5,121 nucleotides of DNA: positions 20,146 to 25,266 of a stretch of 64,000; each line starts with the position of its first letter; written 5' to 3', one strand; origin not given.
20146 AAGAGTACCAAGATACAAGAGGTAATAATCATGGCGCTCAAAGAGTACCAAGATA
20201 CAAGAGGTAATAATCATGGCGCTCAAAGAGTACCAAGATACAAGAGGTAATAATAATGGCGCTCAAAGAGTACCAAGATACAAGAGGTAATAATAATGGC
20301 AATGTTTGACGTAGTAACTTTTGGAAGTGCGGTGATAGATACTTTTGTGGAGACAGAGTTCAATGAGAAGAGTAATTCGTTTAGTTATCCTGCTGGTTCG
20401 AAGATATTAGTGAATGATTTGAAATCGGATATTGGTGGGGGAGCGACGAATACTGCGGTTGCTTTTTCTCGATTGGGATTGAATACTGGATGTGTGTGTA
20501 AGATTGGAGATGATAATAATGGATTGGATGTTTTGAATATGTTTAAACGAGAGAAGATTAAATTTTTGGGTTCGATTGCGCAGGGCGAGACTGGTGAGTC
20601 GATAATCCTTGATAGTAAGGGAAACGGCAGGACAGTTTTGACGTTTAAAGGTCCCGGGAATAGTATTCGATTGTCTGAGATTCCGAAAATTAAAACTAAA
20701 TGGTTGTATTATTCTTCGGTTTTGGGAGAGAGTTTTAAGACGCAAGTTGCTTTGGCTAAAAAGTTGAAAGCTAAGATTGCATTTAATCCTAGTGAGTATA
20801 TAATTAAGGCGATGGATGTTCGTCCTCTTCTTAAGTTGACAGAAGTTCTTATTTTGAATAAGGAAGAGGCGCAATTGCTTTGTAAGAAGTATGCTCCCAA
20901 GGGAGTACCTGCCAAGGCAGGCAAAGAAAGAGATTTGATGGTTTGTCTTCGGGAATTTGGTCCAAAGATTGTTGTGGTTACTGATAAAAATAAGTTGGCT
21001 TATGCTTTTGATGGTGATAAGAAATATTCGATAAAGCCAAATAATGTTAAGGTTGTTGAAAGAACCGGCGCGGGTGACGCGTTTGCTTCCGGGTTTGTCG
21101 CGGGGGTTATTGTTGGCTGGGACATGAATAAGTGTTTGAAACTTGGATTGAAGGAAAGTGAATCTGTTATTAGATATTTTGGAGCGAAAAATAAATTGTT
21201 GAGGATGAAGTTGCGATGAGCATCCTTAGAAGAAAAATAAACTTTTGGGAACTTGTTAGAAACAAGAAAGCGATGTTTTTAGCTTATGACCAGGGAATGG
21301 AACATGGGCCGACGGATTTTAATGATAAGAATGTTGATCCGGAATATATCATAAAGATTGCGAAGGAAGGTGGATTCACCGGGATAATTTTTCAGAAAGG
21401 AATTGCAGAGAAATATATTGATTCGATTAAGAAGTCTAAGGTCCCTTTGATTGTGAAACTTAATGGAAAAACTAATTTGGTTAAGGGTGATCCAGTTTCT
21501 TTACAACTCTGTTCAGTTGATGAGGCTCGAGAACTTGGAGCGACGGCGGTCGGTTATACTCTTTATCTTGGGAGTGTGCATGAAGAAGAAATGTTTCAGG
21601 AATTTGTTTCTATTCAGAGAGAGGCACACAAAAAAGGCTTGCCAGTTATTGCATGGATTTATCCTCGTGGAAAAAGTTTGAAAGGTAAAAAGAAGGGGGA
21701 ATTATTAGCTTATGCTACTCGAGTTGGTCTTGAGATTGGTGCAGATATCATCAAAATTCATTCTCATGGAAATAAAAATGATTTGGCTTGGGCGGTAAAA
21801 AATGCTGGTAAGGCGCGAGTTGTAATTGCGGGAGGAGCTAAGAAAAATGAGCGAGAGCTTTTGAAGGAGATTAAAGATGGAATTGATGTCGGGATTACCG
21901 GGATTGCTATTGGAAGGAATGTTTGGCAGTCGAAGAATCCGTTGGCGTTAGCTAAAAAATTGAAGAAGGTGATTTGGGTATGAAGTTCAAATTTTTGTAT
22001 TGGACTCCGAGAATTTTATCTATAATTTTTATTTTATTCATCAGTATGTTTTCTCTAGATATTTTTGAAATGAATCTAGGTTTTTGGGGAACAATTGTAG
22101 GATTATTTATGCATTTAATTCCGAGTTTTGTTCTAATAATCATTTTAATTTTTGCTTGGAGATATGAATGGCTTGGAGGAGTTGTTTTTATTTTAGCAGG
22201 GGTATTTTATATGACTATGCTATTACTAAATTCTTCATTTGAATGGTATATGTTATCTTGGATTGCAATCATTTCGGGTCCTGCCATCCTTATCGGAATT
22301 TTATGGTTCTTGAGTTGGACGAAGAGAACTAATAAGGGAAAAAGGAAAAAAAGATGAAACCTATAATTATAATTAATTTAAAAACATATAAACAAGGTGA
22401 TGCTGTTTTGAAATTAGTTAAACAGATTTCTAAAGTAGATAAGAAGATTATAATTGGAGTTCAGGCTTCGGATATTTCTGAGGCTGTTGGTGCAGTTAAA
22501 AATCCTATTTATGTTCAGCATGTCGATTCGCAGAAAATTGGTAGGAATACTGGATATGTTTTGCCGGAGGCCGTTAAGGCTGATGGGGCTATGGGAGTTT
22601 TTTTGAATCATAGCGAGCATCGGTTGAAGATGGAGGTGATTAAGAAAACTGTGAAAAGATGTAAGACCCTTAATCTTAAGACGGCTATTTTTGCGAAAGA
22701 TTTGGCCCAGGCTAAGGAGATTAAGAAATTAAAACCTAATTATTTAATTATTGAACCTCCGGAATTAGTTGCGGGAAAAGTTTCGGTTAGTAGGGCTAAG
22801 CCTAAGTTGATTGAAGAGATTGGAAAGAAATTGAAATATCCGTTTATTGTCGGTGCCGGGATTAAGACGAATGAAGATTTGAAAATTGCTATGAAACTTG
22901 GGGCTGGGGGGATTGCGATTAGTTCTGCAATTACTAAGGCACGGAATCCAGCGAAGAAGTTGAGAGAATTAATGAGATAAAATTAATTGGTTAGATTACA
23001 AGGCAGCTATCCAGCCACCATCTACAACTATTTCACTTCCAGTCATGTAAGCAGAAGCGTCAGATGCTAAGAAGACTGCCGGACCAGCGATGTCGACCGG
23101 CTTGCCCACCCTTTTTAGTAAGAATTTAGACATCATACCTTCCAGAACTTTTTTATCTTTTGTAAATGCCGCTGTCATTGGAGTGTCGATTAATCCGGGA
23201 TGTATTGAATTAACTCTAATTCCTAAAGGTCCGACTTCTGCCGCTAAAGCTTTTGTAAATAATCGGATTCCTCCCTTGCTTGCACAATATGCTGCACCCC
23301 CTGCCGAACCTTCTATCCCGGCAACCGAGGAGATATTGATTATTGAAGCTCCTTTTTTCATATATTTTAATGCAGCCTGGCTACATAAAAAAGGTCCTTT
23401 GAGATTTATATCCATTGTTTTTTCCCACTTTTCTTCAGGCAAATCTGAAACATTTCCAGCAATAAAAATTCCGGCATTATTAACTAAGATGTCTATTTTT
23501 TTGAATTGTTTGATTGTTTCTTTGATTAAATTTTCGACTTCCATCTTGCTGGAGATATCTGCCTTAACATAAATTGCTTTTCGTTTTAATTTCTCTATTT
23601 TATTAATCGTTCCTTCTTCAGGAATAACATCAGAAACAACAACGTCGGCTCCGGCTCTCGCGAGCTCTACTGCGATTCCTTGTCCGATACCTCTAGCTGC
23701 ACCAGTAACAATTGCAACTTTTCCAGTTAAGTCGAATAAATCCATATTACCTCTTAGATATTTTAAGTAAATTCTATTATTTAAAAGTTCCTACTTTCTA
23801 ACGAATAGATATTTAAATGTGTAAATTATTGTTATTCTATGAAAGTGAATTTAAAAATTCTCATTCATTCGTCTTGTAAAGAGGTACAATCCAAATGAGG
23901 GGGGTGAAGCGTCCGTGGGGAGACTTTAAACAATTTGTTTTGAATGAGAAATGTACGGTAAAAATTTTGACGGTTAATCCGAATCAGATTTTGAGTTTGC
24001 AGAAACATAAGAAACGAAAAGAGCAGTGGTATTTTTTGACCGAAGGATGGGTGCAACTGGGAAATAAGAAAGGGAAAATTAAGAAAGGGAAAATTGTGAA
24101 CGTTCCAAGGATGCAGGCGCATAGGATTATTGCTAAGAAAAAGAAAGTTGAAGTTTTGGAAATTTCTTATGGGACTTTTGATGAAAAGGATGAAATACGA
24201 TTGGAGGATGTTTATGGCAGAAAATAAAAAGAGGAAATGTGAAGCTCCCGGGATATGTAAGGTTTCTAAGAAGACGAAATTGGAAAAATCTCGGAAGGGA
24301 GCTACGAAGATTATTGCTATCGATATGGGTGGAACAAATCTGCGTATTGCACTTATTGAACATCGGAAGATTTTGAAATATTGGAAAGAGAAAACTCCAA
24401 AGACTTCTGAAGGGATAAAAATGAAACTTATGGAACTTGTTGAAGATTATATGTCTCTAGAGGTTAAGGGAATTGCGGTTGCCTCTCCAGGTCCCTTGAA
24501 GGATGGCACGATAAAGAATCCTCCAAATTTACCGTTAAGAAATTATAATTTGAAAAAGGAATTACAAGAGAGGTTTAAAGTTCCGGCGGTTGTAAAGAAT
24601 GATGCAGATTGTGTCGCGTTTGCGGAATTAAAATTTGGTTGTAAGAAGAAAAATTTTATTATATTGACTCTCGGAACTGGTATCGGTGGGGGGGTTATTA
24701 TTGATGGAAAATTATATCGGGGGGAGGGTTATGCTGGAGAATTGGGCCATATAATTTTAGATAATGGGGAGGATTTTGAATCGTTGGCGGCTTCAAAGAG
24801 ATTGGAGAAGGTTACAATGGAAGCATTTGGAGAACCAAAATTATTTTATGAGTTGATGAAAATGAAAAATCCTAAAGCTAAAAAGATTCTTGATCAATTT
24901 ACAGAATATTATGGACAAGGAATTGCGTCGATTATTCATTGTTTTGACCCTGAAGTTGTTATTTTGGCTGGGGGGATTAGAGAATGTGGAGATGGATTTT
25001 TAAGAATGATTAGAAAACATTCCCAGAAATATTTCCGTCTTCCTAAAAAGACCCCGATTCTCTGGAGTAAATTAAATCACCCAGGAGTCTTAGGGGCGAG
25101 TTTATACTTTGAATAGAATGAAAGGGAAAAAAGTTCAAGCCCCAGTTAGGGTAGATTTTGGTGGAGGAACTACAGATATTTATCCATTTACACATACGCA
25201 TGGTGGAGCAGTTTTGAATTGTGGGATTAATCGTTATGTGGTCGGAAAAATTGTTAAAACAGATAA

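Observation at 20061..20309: Six tandem 40-bp copies of the ribosome-binding site plus start codon of a PfkB sugar kinase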

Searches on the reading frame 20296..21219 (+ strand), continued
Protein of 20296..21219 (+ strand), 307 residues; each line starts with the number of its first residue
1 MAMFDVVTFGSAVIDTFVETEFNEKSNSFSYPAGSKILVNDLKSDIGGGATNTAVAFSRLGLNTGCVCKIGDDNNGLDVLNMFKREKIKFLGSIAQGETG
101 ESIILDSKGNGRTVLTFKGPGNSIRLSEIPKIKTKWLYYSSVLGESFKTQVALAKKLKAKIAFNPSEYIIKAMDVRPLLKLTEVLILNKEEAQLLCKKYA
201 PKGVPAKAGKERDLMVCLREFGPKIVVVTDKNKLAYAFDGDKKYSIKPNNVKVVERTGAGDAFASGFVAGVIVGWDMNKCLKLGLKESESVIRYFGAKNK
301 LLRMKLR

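Call 69: find_encoding_contigs(protein=P0007, flank=800, max_places=4)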
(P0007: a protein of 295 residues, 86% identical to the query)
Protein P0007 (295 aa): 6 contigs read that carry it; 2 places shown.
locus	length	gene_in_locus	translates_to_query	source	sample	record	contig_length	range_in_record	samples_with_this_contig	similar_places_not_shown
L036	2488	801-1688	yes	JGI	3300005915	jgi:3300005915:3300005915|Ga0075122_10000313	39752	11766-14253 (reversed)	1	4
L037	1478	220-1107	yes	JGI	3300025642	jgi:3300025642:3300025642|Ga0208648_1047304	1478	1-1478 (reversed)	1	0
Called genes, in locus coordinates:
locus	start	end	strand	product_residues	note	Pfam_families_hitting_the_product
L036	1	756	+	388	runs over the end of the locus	-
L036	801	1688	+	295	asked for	PF00294:PfkB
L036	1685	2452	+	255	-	PF01791:DeoC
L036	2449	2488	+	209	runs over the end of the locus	PF00121:TIM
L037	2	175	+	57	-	?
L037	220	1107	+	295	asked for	PF00294:PfkB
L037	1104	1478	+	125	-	?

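Call 70: find_encoding_contigs(protein=P0009, flank=800, max_places=3)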
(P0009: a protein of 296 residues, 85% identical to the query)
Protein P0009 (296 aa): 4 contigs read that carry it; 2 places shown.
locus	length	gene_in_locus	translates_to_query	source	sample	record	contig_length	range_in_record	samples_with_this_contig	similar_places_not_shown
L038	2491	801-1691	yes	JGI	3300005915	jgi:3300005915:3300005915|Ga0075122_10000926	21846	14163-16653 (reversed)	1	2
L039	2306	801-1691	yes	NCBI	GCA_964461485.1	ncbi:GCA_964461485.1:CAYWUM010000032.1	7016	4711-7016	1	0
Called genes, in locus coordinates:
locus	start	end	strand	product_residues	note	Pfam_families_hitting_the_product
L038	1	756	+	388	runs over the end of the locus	-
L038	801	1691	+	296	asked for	PF00294:PfkB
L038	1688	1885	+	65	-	-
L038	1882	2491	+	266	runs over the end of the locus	PF01791:DeoC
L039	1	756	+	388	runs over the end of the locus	-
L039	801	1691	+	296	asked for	PF00294:PfkB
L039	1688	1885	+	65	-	-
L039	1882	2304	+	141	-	?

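Call 71: find_encoding_contigs(protein=P0012, flank=800, max_places=3)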
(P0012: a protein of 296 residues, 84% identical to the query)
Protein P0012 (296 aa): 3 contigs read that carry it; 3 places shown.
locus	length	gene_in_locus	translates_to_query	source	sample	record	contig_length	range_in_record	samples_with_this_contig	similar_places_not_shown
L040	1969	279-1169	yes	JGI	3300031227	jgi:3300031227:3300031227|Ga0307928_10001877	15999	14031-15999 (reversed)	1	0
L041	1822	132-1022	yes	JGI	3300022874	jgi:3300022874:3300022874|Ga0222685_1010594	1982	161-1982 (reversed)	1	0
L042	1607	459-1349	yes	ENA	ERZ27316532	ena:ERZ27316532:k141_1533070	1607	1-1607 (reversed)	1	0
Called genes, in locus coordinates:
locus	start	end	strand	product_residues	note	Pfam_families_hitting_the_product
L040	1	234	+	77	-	?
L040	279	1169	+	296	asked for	PF00294:PfkB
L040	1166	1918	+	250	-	PF01791:DeoC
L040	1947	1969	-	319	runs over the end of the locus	PF01047:MarR (faint), PF13404:HTH_AsnC-type, PF13412:HTH_24, PF01037:AsnC_trans_reg (faint)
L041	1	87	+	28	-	?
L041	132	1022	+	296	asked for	PF00294:PfkB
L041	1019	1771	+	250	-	PF01791:DeoC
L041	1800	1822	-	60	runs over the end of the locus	?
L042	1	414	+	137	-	?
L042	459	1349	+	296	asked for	PF00294:PfkB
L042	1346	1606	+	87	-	?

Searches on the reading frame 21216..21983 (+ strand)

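Call 7: search_protein_families(library=pfam, proteins=[window:21216-21983:+])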
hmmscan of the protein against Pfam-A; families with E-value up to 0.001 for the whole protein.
window:21216-21983:+ (255 aa): 1 family
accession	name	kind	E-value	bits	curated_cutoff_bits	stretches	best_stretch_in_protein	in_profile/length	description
PF01791.15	DeoC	-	1.6e-40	139.6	23.8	1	20-239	2-229/229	DeoC/LacD family aldolase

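Call 45: search_protein_families(library=ncbifam, proteins=[window:21216-21983:+])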
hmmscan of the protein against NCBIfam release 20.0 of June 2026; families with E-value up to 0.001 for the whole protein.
window:21216-21983:+ (255 aa): 10 families
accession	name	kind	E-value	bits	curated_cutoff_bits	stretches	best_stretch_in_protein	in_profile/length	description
NF005556.0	PRK07226.1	subfamily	2.5e-58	197.6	241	1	15-253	17-251/267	2-amino-3,7-dideoxy-D-threo-hept-6-ulosonate synthase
NF040816.1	Fbpase1_Arch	equivalog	3.9e-57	193.7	430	1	7-253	9-257/271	class I fructose-bisphosphate aldolase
NF005321.0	PRK06852.1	equivalog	2.8e-49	167.9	420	1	12-240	29-276/308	aldolase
TIGR01949.1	ADH_synth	equivalog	1.3e-45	156.1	299.45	1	11-253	8-244/255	2-amino-3,7-dideoxy-D-threo-hept-6-ulosonate synthase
NF006704.0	PRK09250.1-1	equivalog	1.8e-40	138.8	277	2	13-184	34-211/308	class I fructose-bisphosphate aldolase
NF006081.0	PRK08227.1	equivalog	1e-27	97.2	297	1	15-253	47-273/291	3-hydroxy-5-phosphonooxypentane-2,4-dione thiolase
NF041223.1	BagB_FevI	exception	2.3e-24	86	500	1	6-253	9-254/257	bagremycin/ferroverdin biosynthesis DhnA-type aldolase BagB/FevI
NF006707.0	PRK09250.1-4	equivalog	2.1e-21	76.4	327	1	21-185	73-245/355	class I fructose-bisphosphate aldolase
NF006706.0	PRK09250.1-3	equivalog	3.4e-14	52.5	664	1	21-185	70-242/350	class I fructose-bisphosphate aldolase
NF006705.0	PRK09250.1-2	equivalog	1e-12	47.6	682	1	21-181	70-238/349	class I fructose-bisphosphate aldolase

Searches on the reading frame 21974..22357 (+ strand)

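Call 7: search_protein_families(library=pfam, proteins=[window:21974-22357:+])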
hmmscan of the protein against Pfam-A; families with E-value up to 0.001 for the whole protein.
window:21974-22357:+ (127 aa): 1 family
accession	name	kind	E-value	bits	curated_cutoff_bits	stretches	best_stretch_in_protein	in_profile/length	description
PF24709.1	DUF7670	-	4e-31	108.3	29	1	6-122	6-117/118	Domain of unknown function (DUF7670)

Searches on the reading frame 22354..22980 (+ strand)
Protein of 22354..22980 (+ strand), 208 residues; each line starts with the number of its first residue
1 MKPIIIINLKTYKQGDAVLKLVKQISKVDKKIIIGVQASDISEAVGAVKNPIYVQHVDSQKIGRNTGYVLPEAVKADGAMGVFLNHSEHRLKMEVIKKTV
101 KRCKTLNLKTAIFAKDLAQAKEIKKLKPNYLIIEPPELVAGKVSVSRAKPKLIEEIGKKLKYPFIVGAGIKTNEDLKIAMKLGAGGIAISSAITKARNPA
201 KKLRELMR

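Call 7: search_protein_families(library=pfam, proteins=[window:22354-22980:+])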
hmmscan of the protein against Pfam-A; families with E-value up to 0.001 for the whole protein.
window:22354-22980:+ (208 aa): 4 families
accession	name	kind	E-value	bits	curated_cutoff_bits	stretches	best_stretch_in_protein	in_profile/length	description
PF00121.24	TIM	-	2.1e-19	70.4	20.1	1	3-198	1-237/245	Triosephosphate isomerase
PF05690.20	ThiG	-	4.4e-08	33.2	23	1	149-201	163-215/247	Thiazole biosynthesis protein ThiG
PF00977.27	His_biosynth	-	2.1e-05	24.5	23.6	1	146-198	58-110/228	Histidine biosynthesis protein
PF02581.23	TMP-TENI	-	2.7e-05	24.1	27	1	114-193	102-180/180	Thiamine monophosphate synthase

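Call 45: search_protein_families(library=ncbifam, proteins=[window:22354-22980:+])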
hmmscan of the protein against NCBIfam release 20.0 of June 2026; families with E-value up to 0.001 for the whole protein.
window:22354-22980:+ (208 aa): 13 families
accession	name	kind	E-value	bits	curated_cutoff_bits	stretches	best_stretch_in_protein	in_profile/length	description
NF003302.0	PRK04302.1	subfamily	1.6e-59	201.3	132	1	2-207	3-219/223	triose-phosphate isomerase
TIGR00419.1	tim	equivalog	1.3e-20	74.2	130.6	1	6-196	3-227/228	triose-phosphate isomerase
NF000736.0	PRK00043.2-3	equivalog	1.4e-05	24.6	227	1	159-207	155-202/207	thiamine phosphate synthase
NF003198.0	PRK04169.1-2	subfamily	1.7e-05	24.1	247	1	140-206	176-242/249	geranylgeranylglyceryl/heptaprenylglyceryl phosphate synthase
TIGR00735.1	hisF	equivalog_domain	7.1e-05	22.2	294.55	1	151-198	64-111/254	imidazole glycerol phosphate synthase subunit HisF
TIGR00343.1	TIGR00343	equivalog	0.00014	21.5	438.45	1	121-203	174-241/287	pyridoxal 5'-phosphate synthase lyase subunit PdxS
TIGR03572.1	WbuZ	equivalog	0.00015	21.2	299.7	1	141-196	50-109/232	glycosyl amidation-associated protein WbuZ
TIGR00734.1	hisAF_rel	hypoth_equivalog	0.00018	21.4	179.85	1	142-195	164-218/221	HisA/HisF family protein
TIGR00693.1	thiE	equivalog_domain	0.0002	20.6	145.1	1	115-206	105-197/197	thiamine phosphate synthase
NF003215.0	PRK04180.1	equivalog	0.00033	20.2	395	1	129-204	192-253/298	pyridoxal 5'-phosphate synthase lyase subunit PdxS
TIGR00262.1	trpA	equivalog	0.00063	18.7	102.35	1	142-196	179-233/256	tryptophan synthase subunit alpha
NF002727.0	PRK02615.1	equivalog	0.00064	18.6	335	1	116-207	251-341/349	thiamine phosphate synthase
NF005819.0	PRK07695.1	equivalog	0.00077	19.2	251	0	151-206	139-193/205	thiazole tautomerase TenI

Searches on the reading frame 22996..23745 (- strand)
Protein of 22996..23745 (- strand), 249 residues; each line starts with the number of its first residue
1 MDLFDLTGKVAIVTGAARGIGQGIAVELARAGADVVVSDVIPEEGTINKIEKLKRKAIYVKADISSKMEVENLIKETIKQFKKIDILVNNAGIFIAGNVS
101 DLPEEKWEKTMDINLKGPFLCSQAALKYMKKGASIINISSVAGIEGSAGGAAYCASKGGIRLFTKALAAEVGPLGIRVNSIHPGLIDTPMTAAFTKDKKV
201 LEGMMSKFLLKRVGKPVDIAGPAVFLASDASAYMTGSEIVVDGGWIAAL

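Call 7: search_protein_families(library=pfam, proteins=[window:22996-23745:-])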
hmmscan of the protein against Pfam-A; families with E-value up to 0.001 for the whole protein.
window:22996-23745:- (249 aa): 5 families
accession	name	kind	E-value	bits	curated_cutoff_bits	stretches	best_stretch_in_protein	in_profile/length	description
PF13561.12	adh_short_C2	-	2.6e-72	243.6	27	1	15-245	1-235/236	Enoyl-(Acyl carrier protein) reductase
PF00106.31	adh_short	-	4.1e-62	209.6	26.6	1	9-198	1-194/195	short chain dehydrogenase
PF08659.16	KR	-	2.3e-15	57.4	22.6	1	11-185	3-177/180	KR domain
PF23441.1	SDR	-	2.6e-06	27.5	27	1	70-244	76-254/258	SDR-like rossmann domain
PF01370.27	Epimerase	-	0.00021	21.2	20.9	1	12-141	2-116/240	NAD dependent epimerase/dehydratase family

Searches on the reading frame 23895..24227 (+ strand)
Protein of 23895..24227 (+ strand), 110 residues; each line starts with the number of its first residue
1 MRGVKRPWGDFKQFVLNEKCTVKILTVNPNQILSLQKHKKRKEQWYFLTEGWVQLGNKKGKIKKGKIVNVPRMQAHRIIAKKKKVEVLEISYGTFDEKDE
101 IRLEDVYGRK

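Call 7: search_protein_families(library=pfam, proteins=[window:23895-24227:+])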
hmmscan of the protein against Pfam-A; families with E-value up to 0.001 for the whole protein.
window:23895-24227:+ (110 aa): 1 family
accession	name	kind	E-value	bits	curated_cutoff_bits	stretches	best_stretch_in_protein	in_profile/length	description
PF01050.24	MannoseP_isomer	-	4.1e-15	56.4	23.6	1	3-105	11-116/116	Mannose-6-phosphate isomerase C-terminal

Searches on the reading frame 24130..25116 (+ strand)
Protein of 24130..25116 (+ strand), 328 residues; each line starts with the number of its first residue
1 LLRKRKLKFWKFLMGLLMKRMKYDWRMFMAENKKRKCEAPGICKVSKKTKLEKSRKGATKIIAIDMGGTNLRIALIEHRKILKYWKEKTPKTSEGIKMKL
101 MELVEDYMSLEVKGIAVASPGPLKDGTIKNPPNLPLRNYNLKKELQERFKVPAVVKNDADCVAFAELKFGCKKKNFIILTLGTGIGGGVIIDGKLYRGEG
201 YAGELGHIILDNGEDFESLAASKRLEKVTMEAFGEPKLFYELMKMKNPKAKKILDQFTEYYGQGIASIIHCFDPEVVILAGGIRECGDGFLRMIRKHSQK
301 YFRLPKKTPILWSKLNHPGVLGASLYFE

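Call 45: search_protein_families(library=ncbifam, proteins=[window:24130-25116:+])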
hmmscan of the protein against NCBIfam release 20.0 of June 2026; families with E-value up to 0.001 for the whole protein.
window:24130-25116:+ (328 aa): 13 families
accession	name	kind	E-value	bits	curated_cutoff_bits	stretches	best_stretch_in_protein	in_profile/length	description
TIGR00744.1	ROK_glcA_fam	subfamily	1e-35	123.5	260.35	1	62-214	1-165/318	ROK family glucokinase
NF003461.0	PRK05082.1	subfamily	3.3e-30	105.5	283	1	60-326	2-285/291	N-acetylmannosamine kinase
NF007251.0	PRK09698.1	equivalog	2.2e-29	102.7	253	1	60-325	7-294/304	allose kinase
NF042998.1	bglucokin_BglK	equivalog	3.7e-28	98.6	550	1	60-327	2-285/291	beta-glucoside kinase BglK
NF047821.1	NactlManKinNanK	equivalog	3.2e-27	95.8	450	1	60-325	2-284/288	N-acetylmannosamine kinase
NF045551.1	GK_Pyrobac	equivalog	3.2e-26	92.3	500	1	61-301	2-254/294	ATP-dependent glucokinase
NF047937.1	TransRegNagC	equivalog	8.3e-22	77.9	650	2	60-212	80-245/399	DNA-binding transcriptional regulator NagC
NF009835.0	PRK13310.1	equivalog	7.1e-19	68.2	380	1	64-211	5-161/303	N-acetylglucosamine kinase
NF007108.0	PRK09557.1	equivalog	8.4e-19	68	443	2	62-210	4-161/303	fructokinase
NF045942.1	PolPhglucPhase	equivalog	1.3e-15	57.8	250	1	63-227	4-172/242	polyphosphate--glucose phosphotransferase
NF045550.1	FrctkaseScrK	equivalog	6e-12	45.6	400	1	63-299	7-252/293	fructokinase ScrK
NF049930.1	TransRegMlc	equivalog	1.5e-09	37.6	530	1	112-212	146-251/405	sugar metabolism global transcriptional regulator Mlc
NF009836.0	PRK13311.1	equivalog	1.3e-07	31.1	551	1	63-210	4-160/256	N-acetyl-D-glucosamine kinase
